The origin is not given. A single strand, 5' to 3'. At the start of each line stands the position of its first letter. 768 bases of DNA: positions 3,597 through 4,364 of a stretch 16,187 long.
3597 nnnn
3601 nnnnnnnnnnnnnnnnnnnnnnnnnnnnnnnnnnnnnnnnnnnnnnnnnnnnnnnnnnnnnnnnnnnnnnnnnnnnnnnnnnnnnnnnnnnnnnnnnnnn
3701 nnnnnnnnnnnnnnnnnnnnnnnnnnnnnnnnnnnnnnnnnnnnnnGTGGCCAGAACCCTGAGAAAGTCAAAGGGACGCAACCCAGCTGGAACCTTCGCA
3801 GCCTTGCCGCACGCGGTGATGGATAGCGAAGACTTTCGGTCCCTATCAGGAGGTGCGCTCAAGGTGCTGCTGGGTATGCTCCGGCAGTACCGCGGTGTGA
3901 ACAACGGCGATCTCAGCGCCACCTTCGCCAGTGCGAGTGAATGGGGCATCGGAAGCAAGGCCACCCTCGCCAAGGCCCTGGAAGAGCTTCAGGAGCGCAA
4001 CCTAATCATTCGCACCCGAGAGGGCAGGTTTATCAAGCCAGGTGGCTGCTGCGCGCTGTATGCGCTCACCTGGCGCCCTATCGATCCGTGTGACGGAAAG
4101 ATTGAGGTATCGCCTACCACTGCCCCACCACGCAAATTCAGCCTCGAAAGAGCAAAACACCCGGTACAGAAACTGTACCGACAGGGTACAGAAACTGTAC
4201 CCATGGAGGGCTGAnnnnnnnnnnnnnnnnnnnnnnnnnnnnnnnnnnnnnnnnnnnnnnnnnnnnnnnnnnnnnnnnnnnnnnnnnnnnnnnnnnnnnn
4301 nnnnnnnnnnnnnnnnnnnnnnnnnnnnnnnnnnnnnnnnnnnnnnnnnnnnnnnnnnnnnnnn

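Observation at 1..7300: Compact integrase-AlpA element with a lambda-O-type origin and no virion genes: candidate phage satellite or PICI-like island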

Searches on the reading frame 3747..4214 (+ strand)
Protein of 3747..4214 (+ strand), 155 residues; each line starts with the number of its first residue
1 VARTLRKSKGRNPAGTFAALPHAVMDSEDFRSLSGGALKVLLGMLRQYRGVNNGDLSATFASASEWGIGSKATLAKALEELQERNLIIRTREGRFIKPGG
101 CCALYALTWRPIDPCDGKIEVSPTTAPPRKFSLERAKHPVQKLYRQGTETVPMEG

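Call 4: search_protein_families(library=pfam, proteins=[window:3747-4214:+], max_evalue=0.1)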
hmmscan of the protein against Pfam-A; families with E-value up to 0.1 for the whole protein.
window:3747-4214:+ (155 aa): 3 families
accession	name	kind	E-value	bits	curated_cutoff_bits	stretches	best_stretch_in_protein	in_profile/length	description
PF07106.19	TBPIP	-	0.022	15.1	22.8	1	44-91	10-52/62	TBPIP/Hop2 winged helix domain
PF01131.25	Topoisom_bac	-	0.054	12.9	35.1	1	63-93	336-362/411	DNA topoisomerase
PF12802.13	MarR_2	-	0.095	13.3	27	0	65-92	29-55/61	MarR family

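Call 19: search_protein_families(library=phrogs, proteins=[window:3747-4214:+], max_evalue=0.01)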
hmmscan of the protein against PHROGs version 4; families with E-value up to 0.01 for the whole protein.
window:3747-4214:+ (155 aa): 2 families
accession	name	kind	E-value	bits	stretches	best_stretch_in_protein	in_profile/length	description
phrog_18020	-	DNA, RNA and nucleotide metabolism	2.1e-05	25.5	1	20-91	17-88/248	replication initiation O-like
phrog_678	-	DNA, RNA and nucleotide metabolism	0.00035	21.2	1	31-94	46-122/346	replication initiation O-like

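Call 61: search_dna_similar(query=window:3747-4214:+, collection=phages, mode=protein, max_rows=20, max_evalue=0.001)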
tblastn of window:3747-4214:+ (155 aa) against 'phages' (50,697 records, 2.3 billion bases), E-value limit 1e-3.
No match.

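Call 64: search_protein_families(library=ncbifam, proteins=[window:3747-4214:+], max_evalue=0.01)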
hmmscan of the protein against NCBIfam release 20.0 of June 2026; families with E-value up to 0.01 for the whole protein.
window:3747-4214:+ (155 aa): 0 families

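Call 69: find_homologous_proteins(query=window:3747-4214:+, max_evalue=0.001)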
Query window:3747-4214:+ (155 aa): 113 proteins with E <= 0.001 among 170 candidates.
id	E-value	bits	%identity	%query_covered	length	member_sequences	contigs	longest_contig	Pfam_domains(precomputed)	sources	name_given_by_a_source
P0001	5.0e-96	337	98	100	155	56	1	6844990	-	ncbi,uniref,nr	ncbi:hypothetical protein [Pseudomonas aeruginosa]|uniref:hypothetical protein n=1 Tax=Pseudomonas a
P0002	6.0e-85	301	88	99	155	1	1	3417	-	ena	-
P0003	6.4e-82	291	84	99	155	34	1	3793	-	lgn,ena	-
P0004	3.7e-79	282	81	99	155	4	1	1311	-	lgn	-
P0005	2.8e-77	276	79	99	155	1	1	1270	-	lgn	-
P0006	3.9e-77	275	82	92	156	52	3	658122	-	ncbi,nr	ncbi:hypothetical protein IPC65_05170 [Pseudomonas aeruginosa]|nr:hypothetical protein IPC64_18310 [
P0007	1.5e-75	270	78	99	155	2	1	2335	-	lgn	-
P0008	1.7e-75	270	79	99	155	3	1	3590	-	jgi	jgi:hypothetical protein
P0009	1.9e-75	270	78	99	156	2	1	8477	-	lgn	-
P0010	2.2e-75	270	78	99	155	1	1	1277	-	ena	-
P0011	7.0e-75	268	83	93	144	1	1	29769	-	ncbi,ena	-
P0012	1.3e-74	267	77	99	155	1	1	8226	-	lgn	-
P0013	6.0e-74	265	77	99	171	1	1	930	-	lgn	-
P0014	1.5e-73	264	78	99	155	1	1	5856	-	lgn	-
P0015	2.4e-73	263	78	99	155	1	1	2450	-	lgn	-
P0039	2.3e-65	237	71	99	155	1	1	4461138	-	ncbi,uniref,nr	ncbi:hypothetical protein NVV93_07260 [Pseudomonas sp. LS44]|uniref:hypothetical protein n=1 Tax=Pse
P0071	1.4e-58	215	65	100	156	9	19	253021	-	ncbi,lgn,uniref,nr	ncbi:hypothetical protein GCM10023339_78590 [Alloalcanivorax gelatiniphagus]|uniref:Helix-turn-helix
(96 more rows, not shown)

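Call 70: find_encoding_contigs(protein=P0071, flank=10000, max_places=3)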
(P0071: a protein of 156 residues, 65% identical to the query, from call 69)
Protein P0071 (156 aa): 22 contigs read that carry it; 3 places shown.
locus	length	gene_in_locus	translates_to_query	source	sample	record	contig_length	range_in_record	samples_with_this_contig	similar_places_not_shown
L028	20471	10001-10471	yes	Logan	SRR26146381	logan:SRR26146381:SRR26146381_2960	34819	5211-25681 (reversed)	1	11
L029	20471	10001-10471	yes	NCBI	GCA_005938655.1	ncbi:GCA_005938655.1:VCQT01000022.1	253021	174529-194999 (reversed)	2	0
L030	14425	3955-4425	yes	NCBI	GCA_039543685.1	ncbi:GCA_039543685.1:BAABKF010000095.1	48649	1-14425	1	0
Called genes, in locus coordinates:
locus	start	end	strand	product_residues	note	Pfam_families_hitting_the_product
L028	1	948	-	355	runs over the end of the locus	PF14525:AraC_binding_2, PF02311:AraC_binding (weak), PF12833:HTH_18, PF00165:HTH_AraC (weak)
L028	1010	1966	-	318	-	-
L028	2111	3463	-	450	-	-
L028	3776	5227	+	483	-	PF13396:PLDc_N (weak), PF13091:PLDc_2, PF00614:PLDc (faint), PF13091:PLDc_2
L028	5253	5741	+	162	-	-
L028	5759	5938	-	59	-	PF13396:PLDc_N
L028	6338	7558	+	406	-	PF13356:Arm-DNA-bind_3, PF22022:Phage_int_M, PF00589:Phage_integrase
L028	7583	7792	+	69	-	-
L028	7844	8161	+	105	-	-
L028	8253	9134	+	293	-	-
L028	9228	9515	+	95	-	-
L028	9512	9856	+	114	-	-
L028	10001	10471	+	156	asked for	-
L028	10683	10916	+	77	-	-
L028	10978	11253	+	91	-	-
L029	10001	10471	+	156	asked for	-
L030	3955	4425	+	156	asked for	-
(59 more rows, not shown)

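Call 71: find_encoding_contigs(protein=P0039, flank=10000, max_places=2)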
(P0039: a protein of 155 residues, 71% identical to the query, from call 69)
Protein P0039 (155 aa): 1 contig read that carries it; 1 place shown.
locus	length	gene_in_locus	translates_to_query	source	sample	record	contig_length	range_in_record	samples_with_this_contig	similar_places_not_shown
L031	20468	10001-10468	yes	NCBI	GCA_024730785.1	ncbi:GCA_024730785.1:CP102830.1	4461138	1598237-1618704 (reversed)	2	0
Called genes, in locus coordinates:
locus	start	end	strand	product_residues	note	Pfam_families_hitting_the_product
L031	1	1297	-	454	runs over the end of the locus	PF07044:DUF1329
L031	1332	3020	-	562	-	PF06980:DUF1302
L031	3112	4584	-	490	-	PF00171:Aldedh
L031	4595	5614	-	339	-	PF00701:DHDPS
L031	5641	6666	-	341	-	PF02423:OCD_Mu_crystall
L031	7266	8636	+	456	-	PF13356:Arm-DNA-bind_3, PF00589:Phage_integrase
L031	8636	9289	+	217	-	-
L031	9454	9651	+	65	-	PF12728:HTH_17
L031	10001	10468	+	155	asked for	-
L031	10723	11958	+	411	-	PF00589:Phage_integrase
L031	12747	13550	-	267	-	PF24706:DUF7669, PF01939:NucS_C (weak)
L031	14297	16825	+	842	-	PF00082:Peptidase_S8, PF18666:CBM64 (faint)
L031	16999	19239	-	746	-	PF20720:nSTAND3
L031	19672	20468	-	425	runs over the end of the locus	PF00817:IMS, PF11799:IMS_C, PF13438:DUF4113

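Call 85: search_solved_structures(query=A5, max_evalue=1)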
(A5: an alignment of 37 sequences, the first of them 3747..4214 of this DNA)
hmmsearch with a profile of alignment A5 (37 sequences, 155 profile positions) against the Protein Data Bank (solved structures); distinct sequences matched with E-value up to 1: 5.
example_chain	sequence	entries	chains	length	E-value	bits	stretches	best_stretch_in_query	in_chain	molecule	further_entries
8hkx_S19E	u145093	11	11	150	0.077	15.6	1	72-118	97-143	30S ribosomal protein S19e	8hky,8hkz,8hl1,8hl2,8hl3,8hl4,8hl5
36ht_B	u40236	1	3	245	0.17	14.5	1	64-96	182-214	Retron-Kva2 WH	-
2d1h_A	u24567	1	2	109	0.18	14.5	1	70-94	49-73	109aa long hypothetical transcriptional regulator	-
7lh6_B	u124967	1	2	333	0.56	12.8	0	69-100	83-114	L-galactose dehydrogenase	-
5fj8_P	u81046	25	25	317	0.94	12.1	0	44-92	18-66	DNA-DIRECTED RNA POLYMERASE III SUBUNIT RPC6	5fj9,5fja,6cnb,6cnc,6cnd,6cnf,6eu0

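Call 91: predict_structure(alignment_id=A5)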
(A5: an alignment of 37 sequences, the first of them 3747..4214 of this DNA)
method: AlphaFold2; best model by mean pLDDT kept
length: 155 residues; sequences in the alignment: 37
mean_pLDDT: 76.8   pTM: 0.67
mean pLDDT of the five models: 76.8, 74.6, 73.7, 73.4, 70.7
residues with pLDDT >= 90: 46; 70-90: 61; 50-70: 36; < 50: 12
segments of 3 or more residues with pLDDT < 50: 1-3, 150-155
pLDDT, mean of each block of 10 residues (from residue 1): 52 68 88 94 89 86 90 94 92 68 87 77 76 57 51 44
secondary structure, 60 per line:
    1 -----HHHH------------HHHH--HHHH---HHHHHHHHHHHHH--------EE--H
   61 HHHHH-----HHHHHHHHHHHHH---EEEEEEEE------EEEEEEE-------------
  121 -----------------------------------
elements in order: H6-9 H22-25 H28-31 H35-47 H60-65 H71-83 E87-94 E101-107

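Call 111: search_dna_similar(query=window:3747-4214:+, collection=plasmids, mode=protein, max_rows=15, max_evalue=0.001)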
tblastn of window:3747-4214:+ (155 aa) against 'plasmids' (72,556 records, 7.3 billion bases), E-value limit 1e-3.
Records with a match: 4; places in all: 4; records where one place covers at least 80% of the query: 1.
Best place of each record, by identity: <60% 4.
By first word of the organism name: Ralstonia 3; Cupriavidus 1.
By predicted mobility (MOB-suite, as given by PLSDB): mobilizable 3; conjugative 1.
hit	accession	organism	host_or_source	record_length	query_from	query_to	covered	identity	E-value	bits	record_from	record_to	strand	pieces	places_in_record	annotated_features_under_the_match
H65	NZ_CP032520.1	Cupriavidus oxalaticus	cell culture,activated sludge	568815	17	150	86%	33.3%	1e-10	65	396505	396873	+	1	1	hypothetical protein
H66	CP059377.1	Ralstonia solanacearum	cell clture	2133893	1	117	75%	36.4%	8e-9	60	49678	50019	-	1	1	hypothetical protein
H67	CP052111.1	Ralstonia solanacearum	tomato,cell culture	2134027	1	117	75%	36.4%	8e-9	60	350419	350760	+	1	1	hypothetical protein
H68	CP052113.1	Ralstonia solanacearum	tomato,cell culture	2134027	1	117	75%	36.4%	8e-9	60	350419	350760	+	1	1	hypothetical protein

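Call 112: search_protein_families(library=pfam, alignment_id=A5, max_evalue=0.05)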
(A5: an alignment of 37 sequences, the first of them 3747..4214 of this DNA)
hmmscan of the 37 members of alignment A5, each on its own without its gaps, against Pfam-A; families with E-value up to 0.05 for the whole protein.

A. member 1, window:3747-4214:+ (155 aa): 1 family
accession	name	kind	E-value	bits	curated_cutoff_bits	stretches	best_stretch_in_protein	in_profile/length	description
PF07106.19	TBPIP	-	0.022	15.1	22.8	1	44-91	10-52/62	TBPIP/Hop2 winged helix domain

B. families by the number of members that match (of 37 scanned): 7 families
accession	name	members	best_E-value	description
PF12802.13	MarR_2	13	0.00019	MarR family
PF07106.19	TBPIP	5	0.0041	TBPIP/Hop2 winged helix domain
PF01047.28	MarR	4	0.0081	MarR family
PF25213.1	HVO_A0261_N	4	0.01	HVO_A0261 N-terminal domain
PF04492.19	Phage_rep_O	2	2.1e-05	Bacteriophage replication protein O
PF13545.12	HTH_Crp_2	1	0.011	Crp-like helix-turn-helix domain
PF24882.1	WHD_ORC2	1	0.032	ORC2 WHD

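Call 113: search_protein_families(library=phrogs, alignment_id=A5, max_evalue=0.01)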
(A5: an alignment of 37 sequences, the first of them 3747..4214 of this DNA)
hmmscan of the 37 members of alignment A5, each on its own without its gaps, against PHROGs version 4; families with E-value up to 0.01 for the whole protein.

A. member 1, window:3747-4214:+ (155 aa): 2 families
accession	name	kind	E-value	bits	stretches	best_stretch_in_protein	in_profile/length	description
phrog_18020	-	DNA, RNA and nucleotide metabolism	2.1e-05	25.5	1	20-91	17-88/248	replication initiation O-like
phrog_678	-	DNA, RNA and nucleotide metabolism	0.00035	21.2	1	31-94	46-122/346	replication initiation O-like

B. families by the number of members that match (of 37 scanned): 9 families
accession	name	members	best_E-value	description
phrog_18020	-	31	7.9e-07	replication initiation O-like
phrog_678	-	18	8.6e-07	replication initiation O-like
phrog_186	-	14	3.7e-05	DnaD-like helicase loader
phrog_21732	-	4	4.8e-05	-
phrog_270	-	3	0.0013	replication initiation protein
phrog_7882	-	3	0.0018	DnaD-like helicase loader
phrog_428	-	2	0.0052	replication initiation protein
phrog_4278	-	1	0.0053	-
phrog_391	-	1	0.008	replication initiation O-like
